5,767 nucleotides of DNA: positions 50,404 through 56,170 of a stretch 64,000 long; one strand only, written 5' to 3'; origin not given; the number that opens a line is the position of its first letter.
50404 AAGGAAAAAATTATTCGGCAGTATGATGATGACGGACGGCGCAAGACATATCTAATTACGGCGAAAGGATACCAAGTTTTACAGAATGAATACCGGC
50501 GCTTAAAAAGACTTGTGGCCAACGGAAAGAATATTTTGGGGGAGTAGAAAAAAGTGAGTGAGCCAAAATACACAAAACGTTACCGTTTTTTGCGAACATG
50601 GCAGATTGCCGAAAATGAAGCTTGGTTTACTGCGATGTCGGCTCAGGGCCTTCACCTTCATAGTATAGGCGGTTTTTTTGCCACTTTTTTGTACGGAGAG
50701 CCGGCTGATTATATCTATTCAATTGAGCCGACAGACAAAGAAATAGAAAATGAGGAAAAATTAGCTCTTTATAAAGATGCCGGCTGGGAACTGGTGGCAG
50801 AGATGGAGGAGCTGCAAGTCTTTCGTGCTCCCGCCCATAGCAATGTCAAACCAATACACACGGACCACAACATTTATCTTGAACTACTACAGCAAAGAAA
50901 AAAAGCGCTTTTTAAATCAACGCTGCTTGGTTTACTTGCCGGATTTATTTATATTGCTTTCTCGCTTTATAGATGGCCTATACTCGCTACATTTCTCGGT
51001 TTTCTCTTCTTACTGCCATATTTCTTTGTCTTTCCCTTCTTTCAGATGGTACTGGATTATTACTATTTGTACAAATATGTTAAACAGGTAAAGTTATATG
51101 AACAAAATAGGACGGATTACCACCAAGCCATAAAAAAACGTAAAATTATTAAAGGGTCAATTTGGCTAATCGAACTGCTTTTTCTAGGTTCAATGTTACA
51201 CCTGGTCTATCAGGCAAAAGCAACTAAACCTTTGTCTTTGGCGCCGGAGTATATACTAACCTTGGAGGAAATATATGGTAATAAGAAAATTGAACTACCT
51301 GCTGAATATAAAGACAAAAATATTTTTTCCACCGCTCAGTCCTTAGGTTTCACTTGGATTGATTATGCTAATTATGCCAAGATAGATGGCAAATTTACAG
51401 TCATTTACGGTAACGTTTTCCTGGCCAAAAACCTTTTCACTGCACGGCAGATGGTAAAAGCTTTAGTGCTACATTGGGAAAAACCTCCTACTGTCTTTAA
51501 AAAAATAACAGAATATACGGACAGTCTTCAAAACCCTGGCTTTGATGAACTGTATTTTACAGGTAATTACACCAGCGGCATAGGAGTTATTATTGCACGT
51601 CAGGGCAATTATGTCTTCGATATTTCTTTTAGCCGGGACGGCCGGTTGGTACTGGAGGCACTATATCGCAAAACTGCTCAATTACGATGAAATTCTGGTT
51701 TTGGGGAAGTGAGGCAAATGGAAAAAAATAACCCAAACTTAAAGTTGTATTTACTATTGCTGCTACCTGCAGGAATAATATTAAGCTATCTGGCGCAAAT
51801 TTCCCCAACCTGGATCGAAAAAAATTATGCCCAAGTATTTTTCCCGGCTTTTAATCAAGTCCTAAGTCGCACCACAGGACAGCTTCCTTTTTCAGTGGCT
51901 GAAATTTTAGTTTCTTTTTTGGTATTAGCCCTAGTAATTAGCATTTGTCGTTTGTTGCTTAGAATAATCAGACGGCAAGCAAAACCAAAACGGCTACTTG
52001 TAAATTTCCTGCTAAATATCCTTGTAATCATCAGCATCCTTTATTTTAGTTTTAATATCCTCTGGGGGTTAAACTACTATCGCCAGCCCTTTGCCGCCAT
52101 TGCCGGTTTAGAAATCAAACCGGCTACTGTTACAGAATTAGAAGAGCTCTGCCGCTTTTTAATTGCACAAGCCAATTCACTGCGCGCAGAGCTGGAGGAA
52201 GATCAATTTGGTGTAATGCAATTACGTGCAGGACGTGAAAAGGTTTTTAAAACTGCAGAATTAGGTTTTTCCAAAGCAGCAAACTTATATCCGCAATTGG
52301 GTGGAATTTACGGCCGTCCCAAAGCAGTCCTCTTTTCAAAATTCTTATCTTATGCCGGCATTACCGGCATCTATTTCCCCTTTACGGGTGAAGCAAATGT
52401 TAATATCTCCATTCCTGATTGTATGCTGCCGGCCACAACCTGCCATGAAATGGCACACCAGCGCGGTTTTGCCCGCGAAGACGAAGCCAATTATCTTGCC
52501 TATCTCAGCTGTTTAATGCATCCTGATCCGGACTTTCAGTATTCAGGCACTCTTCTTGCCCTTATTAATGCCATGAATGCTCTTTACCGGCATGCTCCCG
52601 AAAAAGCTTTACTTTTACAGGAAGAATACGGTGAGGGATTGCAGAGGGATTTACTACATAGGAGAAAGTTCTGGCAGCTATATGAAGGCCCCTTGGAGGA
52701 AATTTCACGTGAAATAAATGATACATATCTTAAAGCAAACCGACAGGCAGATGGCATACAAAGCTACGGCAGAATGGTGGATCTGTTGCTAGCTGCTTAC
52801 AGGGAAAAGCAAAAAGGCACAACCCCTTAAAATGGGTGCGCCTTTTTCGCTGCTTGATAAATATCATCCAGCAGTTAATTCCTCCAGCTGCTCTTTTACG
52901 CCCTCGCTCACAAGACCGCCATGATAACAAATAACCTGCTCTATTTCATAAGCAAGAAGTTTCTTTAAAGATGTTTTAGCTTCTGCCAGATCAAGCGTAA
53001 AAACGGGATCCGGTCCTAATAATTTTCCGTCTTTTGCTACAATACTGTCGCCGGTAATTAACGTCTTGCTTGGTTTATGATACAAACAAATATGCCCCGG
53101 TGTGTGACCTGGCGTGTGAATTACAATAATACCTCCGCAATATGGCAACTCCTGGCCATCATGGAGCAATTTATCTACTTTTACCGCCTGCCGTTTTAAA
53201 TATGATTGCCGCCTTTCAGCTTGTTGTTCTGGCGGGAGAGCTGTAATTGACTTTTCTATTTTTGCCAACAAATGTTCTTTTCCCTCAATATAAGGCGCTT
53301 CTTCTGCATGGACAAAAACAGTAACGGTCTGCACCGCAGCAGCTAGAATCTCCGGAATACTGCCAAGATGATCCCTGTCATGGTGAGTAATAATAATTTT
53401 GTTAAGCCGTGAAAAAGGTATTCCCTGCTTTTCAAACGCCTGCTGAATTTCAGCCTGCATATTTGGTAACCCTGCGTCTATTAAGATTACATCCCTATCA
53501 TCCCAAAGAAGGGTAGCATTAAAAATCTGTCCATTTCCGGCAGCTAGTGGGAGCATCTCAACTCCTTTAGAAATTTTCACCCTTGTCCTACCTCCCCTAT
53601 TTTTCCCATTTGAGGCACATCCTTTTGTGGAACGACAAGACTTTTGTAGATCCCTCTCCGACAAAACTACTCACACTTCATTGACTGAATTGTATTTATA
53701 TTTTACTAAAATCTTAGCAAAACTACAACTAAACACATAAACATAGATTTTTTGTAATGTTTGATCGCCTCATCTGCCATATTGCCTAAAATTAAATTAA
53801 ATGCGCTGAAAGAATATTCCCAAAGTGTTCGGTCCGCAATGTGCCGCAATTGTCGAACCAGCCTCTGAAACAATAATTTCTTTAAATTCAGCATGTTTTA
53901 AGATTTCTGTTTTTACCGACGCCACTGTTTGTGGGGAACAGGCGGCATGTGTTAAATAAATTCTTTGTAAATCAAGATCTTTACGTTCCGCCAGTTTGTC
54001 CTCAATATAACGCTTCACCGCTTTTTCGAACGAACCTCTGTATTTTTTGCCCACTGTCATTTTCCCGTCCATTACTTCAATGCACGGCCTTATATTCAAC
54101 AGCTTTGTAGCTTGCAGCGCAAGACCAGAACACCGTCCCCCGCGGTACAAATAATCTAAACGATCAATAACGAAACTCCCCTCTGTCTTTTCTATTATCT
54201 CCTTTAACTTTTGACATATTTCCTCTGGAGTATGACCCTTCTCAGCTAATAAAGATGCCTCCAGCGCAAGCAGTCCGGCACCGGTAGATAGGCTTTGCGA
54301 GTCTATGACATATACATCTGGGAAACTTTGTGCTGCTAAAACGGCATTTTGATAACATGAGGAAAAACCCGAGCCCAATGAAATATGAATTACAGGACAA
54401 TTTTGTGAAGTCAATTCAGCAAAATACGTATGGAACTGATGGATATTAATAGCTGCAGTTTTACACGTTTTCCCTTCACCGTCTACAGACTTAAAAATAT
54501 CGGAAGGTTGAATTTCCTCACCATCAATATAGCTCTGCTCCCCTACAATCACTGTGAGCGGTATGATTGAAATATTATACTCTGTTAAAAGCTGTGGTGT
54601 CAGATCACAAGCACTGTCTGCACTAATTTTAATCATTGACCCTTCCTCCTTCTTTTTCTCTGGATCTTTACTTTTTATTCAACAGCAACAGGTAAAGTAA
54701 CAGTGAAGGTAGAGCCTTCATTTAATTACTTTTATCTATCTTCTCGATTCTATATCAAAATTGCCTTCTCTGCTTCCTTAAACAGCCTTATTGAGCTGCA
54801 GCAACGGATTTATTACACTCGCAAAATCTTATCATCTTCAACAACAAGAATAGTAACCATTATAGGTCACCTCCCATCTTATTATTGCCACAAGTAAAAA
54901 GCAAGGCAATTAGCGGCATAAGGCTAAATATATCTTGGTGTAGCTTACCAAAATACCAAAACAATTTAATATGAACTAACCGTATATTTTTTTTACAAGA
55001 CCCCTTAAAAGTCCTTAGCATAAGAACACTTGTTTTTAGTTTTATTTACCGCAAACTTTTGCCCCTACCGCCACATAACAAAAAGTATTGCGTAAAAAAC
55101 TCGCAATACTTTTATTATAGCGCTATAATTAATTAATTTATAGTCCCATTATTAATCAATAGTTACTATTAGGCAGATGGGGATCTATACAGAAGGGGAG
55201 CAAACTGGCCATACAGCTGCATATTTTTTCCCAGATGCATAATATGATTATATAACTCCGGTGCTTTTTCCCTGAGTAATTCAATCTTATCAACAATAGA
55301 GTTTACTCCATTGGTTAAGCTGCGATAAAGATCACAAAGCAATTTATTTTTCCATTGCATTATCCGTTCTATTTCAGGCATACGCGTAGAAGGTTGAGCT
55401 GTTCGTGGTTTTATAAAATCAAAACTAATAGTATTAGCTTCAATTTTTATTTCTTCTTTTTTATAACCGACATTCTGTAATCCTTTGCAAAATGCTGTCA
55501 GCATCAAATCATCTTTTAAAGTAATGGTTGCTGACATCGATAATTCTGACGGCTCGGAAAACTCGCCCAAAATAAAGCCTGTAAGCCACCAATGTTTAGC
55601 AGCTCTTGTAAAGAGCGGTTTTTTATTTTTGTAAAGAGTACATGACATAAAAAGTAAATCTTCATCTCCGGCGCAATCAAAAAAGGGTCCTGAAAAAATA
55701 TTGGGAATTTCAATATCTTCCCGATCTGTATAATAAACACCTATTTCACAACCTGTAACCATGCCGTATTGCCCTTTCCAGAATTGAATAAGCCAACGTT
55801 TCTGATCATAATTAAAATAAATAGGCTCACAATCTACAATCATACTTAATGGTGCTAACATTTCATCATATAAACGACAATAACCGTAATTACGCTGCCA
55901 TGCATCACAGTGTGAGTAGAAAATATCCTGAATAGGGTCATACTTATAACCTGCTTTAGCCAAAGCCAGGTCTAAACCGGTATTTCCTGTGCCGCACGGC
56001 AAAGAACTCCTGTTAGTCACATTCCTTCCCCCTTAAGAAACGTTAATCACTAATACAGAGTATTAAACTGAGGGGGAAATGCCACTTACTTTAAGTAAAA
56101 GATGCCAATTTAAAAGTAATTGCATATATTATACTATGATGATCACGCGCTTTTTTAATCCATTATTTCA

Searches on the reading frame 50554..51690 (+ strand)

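Call 16: search_protein_families(library=pfam, proteins=[window:50554-51690:+])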
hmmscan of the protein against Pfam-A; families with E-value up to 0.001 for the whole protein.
window:50554-51690:+ (378 aa): 1 family
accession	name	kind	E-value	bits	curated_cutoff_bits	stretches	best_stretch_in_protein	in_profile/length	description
PF11193.13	DUF2812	-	4.7e-20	72.3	27.8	1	19-120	3-106/110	Protein of unknown function (DUF2812)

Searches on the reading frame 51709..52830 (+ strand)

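Call 27: search_protein_families(library=pfam, proteins=[window:51709-52830:+], max_evalue=0.001)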
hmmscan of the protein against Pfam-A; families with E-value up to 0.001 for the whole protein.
window:51709-52830:+ (373 aa): 1 family
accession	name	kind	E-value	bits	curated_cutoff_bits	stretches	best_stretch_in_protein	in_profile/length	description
PF12725.13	DUF3810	-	5.2e-110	368.1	28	1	40-361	1-311/311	Protein of unknown function (DUF3810)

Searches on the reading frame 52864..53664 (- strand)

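Call 16: search_protein_families(library=pfam, proteins=[window:52864-53664:-])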
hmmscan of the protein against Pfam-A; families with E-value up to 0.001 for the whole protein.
window:52864-53664:- (266 aa): 3 families
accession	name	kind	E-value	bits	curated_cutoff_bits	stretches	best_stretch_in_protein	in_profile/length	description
PF00753.33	Lactamase_B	-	6.9e-24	85.3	22.7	1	49-248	7-196/196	Metallo-beta-lactamase superfamily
PF19583.5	ODP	-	3e-09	37.5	27.2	1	49-210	4-139/194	ODP family beta lactamase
PF12706.13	Lactamase_B_2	-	2.9e-05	24.2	27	1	60-151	3-98/200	Beta-lactamase superfamily domain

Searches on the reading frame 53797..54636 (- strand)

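Call 16: search_protein_families(library=pfam, proteins=[window:53797-54636:-])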
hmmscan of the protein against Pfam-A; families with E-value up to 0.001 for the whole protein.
window:53797-54636:- (279 aa): 1 family
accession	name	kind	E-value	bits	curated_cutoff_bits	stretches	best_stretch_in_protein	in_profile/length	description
PF02645.21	DegV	-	4e-69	233.5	27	1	2-277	2-278/280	Uncharacterised protein, DegV family COG1307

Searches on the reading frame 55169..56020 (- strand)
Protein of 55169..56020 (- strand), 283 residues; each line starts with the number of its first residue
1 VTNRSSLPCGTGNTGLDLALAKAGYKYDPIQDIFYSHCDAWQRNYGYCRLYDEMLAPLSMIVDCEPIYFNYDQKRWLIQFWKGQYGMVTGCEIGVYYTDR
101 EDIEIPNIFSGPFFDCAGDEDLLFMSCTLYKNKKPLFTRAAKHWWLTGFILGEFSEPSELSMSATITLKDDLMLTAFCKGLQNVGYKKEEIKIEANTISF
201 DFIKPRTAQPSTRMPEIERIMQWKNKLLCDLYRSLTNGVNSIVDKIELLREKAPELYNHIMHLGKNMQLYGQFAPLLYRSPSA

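Call 16: search_protein_families(library=pfam, proteins=[window:55169-56020:-])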
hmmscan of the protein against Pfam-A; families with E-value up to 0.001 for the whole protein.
window:55169-56020:- (283 aa): 1 family
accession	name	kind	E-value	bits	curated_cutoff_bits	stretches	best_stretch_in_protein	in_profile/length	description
PF14751.11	DUF4474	-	2.8e-101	338.4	23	1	17-257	2-240/240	Domain of unknown function (DUF4474)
